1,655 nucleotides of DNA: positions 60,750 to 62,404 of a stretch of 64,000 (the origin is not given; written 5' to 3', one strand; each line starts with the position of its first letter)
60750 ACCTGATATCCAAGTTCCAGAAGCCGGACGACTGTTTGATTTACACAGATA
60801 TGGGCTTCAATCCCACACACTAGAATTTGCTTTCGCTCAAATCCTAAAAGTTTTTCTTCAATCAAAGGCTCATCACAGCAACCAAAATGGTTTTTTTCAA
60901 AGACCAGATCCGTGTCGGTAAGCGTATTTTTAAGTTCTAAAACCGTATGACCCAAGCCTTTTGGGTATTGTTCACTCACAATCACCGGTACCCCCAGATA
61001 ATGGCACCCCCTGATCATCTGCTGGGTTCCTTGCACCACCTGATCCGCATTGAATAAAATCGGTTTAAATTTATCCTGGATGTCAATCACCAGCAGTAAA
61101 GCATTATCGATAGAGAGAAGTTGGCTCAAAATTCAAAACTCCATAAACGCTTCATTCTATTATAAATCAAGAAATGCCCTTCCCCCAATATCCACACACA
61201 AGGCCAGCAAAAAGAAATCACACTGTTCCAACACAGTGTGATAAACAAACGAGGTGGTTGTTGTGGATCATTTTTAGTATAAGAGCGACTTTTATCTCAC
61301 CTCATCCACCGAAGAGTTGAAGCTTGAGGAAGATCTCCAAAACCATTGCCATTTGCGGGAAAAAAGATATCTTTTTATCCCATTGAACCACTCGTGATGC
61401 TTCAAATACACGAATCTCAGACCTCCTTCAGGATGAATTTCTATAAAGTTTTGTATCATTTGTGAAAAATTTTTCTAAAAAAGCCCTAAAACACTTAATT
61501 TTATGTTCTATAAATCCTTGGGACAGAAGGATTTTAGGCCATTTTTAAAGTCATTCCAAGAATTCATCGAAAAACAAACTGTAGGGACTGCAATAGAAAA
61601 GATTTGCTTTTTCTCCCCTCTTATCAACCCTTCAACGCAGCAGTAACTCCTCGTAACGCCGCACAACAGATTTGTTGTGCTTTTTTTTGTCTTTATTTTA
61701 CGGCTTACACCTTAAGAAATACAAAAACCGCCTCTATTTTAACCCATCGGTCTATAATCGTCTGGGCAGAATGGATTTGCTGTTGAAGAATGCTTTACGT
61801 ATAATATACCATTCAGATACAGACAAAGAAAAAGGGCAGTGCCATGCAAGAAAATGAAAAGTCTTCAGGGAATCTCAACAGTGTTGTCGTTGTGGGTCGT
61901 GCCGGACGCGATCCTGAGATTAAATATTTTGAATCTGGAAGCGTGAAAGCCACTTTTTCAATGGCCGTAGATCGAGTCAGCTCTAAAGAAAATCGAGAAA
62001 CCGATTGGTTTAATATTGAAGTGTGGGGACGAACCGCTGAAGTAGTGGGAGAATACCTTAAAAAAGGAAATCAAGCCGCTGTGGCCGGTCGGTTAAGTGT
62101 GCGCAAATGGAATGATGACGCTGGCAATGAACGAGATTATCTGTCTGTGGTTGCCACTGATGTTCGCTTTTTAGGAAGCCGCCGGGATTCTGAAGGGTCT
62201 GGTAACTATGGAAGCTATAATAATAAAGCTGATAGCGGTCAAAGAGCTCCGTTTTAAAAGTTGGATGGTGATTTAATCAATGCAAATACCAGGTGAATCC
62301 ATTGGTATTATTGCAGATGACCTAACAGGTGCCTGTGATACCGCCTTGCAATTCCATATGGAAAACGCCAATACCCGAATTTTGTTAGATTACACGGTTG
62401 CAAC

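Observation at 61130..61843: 714-bp divergent intergenic region with a perfect palindrome and an orphan strong terminator upstream of ssb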

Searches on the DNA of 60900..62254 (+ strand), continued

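Call 69: search_with_rna_model(model_id=R2, sources=[L092, L093, L094], max_evalue=1, show_alignments=3)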
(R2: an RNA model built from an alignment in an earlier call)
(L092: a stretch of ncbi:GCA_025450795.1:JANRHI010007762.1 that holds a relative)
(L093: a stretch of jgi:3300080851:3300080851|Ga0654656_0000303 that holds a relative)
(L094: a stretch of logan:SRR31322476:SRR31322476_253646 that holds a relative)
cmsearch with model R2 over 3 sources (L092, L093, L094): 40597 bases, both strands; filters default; matches with E-value up to 1: 0.
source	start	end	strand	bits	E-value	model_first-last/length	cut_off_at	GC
